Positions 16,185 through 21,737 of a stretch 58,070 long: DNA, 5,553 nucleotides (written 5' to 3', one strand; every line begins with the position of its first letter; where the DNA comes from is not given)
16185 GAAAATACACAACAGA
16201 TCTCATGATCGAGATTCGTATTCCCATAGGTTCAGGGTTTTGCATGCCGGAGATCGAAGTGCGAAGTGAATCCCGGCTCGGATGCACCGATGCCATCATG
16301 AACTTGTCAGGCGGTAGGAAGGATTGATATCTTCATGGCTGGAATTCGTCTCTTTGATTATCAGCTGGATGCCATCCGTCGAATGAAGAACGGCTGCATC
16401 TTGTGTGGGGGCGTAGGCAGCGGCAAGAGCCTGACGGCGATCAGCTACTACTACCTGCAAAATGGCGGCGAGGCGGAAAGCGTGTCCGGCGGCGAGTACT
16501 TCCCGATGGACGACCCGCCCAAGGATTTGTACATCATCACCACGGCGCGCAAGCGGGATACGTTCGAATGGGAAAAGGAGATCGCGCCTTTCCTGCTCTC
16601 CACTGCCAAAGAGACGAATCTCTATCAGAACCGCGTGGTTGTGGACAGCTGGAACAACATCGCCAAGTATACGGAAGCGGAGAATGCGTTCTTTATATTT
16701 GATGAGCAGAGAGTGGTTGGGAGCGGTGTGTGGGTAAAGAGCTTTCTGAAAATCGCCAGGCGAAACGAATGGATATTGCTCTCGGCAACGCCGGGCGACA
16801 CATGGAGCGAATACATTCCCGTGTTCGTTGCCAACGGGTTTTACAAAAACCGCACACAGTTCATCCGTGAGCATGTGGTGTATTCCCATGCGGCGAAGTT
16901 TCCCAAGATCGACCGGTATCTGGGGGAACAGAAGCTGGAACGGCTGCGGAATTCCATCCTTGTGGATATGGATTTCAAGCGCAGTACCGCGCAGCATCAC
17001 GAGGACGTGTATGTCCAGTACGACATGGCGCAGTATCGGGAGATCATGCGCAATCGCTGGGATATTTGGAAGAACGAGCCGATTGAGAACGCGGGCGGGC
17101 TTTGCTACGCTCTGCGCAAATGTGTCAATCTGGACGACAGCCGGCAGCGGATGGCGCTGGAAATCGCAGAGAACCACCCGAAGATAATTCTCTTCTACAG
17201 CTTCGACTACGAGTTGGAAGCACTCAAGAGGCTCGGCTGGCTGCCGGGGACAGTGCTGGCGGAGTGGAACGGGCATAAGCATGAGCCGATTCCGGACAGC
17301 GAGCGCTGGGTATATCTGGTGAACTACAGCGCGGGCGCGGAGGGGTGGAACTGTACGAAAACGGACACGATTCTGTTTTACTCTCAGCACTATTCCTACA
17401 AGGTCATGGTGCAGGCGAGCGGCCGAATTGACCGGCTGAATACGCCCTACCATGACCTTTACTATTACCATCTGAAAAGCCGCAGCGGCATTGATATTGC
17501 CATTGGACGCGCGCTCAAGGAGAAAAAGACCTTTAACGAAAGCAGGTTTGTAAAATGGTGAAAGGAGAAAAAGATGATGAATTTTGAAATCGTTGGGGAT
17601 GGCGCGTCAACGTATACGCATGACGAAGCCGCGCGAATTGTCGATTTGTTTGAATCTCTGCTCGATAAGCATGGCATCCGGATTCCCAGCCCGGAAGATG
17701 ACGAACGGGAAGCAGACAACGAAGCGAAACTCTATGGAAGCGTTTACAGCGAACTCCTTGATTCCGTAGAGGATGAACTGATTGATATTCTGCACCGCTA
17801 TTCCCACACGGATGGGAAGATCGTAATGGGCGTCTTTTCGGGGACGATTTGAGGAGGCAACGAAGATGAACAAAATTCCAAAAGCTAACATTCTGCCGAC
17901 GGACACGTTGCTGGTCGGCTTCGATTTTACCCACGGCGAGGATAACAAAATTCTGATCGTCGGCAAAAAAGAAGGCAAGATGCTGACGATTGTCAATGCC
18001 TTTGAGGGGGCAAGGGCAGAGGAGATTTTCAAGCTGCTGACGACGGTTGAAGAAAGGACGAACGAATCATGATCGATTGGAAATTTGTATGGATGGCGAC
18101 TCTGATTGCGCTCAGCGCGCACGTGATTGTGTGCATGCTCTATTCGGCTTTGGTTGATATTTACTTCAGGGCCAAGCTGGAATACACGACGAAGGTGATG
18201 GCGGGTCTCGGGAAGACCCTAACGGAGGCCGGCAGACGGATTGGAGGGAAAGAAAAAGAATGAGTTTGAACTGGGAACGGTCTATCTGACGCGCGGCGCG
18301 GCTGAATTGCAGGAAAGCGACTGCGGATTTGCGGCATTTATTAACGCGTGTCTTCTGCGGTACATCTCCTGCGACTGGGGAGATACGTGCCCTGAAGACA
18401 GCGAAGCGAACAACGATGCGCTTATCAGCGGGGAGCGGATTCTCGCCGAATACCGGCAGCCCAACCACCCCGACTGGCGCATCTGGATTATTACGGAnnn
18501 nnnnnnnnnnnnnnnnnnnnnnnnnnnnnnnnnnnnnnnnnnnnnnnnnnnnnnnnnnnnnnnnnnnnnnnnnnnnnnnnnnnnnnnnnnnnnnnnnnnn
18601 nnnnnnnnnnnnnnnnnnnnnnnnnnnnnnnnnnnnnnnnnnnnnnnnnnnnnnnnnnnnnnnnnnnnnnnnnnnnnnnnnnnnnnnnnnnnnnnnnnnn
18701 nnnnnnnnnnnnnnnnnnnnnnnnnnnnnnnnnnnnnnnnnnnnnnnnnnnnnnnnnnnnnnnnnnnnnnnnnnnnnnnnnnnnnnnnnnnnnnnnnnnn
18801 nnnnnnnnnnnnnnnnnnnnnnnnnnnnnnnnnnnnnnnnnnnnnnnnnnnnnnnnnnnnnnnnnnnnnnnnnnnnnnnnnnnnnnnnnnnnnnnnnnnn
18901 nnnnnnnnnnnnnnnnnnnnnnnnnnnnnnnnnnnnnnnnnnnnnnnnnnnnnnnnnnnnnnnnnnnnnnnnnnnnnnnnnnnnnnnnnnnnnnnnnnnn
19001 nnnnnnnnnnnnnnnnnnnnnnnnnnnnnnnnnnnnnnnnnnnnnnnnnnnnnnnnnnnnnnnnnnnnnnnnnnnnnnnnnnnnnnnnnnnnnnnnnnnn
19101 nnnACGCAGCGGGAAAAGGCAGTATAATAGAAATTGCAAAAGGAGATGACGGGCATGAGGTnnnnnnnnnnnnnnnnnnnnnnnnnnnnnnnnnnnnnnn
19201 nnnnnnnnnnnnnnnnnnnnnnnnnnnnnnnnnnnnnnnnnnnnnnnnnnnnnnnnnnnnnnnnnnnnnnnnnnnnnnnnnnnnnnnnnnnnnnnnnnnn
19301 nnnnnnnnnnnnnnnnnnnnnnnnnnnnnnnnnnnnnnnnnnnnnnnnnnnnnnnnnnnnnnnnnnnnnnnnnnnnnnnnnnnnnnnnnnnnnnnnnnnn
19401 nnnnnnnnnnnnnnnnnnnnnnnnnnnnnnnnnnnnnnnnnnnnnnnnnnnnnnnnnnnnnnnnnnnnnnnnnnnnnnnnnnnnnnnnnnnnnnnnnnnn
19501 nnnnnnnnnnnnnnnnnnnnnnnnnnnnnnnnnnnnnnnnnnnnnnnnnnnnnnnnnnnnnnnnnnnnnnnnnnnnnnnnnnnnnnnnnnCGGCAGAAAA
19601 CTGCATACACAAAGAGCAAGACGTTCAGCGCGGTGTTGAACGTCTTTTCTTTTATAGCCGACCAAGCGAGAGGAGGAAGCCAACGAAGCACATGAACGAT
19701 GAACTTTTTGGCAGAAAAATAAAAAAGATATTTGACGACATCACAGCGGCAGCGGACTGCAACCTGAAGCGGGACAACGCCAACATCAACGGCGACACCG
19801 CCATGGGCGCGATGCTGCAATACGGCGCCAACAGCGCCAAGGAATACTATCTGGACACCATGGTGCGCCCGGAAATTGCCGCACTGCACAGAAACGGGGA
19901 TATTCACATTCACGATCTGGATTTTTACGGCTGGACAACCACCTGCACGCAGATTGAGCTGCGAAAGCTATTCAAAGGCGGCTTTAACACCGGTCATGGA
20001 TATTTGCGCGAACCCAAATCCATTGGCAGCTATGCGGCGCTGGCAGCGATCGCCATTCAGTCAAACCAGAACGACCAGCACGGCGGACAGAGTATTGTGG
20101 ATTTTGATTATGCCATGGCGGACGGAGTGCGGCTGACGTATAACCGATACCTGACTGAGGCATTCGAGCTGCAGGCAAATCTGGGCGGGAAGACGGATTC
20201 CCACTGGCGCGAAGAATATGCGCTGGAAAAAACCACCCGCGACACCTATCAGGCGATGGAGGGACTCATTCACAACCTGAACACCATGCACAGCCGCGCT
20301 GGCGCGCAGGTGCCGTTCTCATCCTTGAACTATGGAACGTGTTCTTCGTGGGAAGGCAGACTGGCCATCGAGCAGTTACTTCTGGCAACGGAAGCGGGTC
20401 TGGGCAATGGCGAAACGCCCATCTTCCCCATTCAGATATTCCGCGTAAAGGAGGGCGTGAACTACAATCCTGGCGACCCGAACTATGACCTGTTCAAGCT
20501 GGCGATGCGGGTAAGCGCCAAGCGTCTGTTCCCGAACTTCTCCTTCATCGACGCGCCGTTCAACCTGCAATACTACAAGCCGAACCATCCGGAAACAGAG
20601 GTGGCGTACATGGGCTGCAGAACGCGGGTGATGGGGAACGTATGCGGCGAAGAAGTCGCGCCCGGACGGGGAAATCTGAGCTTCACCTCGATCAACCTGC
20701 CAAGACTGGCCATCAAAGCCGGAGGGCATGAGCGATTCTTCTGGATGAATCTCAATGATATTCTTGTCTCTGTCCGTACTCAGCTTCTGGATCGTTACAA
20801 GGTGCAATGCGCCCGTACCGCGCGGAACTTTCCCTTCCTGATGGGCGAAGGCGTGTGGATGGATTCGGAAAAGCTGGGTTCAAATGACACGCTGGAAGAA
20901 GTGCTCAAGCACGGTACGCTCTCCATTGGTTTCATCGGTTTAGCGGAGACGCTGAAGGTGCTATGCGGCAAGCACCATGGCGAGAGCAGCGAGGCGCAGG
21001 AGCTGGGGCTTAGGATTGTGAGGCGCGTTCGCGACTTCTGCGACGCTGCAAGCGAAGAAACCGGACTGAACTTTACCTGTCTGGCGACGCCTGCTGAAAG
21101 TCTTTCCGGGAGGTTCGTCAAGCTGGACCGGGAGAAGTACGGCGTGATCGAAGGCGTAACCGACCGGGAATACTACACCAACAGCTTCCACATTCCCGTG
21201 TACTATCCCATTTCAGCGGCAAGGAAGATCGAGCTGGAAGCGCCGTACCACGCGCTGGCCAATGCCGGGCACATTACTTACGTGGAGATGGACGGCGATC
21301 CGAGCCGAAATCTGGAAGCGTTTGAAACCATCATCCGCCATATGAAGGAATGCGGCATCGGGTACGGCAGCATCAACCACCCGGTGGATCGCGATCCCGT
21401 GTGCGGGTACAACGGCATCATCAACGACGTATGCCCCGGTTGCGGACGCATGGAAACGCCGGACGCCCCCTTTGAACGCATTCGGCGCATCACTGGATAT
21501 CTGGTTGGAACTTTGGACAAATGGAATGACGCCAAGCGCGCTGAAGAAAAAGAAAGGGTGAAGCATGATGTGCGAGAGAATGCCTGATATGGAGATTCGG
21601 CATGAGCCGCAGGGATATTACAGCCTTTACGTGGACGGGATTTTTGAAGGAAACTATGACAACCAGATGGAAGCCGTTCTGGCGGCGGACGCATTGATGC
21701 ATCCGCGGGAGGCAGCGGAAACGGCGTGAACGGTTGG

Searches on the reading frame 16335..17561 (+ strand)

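Call 18: search_protein_families(library=pfam, proteins=[window:16335-17561:+], max_evalue=0.001)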
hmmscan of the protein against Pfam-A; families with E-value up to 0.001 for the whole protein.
window:16335-17561:+ (408 aa): 1 family
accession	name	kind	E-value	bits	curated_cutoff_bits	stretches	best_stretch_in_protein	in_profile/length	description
PF00271.37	Helicase_C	-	0.00068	20.3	23.5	0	321-368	63-109/110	Helicase conserved C-terminal domain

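Call 63: search_protein_families(library=phrogs, proteins=[window:16335-17561:+], max_evalue=0.00001)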
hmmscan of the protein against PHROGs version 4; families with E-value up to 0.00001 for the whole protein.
window:16335-17561:+ (408 aa): 1 family
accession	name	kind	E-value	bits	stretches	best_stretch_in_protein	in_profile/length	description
phrog_62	-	DNA, RNA and nucleotide metabolism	5.4e-62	210.8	1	2-402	693-1130/1881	DNA helicase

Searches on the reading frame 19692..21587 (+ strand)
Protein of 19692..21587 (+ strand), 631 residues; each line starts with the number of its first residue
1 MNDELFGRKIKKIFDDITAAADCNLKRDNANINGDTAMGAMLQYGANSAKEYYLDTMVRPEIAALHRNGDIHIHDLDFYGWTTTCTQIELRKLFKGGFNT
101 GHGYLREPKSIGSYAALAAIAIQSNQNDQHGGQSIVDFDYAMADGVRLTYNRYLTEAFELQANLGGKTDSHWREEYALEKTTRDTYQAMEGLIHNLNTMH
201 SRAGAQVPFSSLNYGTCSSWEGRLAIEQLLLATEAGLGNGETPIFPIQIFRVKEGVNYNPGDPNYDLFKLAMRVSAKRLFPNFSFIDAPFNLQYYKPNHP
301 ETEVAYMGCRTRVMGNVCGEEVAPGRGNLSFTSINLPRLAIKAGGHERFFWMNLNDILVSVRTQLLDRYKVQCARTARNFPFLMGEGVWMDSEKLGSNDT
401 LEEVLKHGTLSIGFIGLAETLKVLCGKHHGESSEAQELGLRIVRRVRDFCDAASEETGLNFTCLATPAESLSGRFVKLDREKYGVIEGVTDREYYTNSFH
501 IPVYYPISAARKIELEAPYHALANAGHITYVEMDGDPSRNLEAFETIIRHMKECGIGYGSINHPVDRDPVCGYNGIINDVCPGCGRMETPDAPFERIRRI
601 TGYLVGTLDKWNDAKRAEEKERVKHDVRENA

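Call 18: search_protein_families(library=pfam, proteins=[window:19692-21587:+], max_evalue=0.001)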
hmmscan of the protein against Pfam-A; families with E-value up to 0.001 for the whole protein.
window:19692-21587:+ (631 aa): 1 family
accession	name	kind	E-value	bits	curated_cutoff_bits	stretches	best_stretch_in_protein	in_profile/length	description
PF13597.11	NRDD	-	6.5e-197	656.1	26.2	1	28-625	1-562/562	Anaerobic ribonucleoside-triphosphate reductase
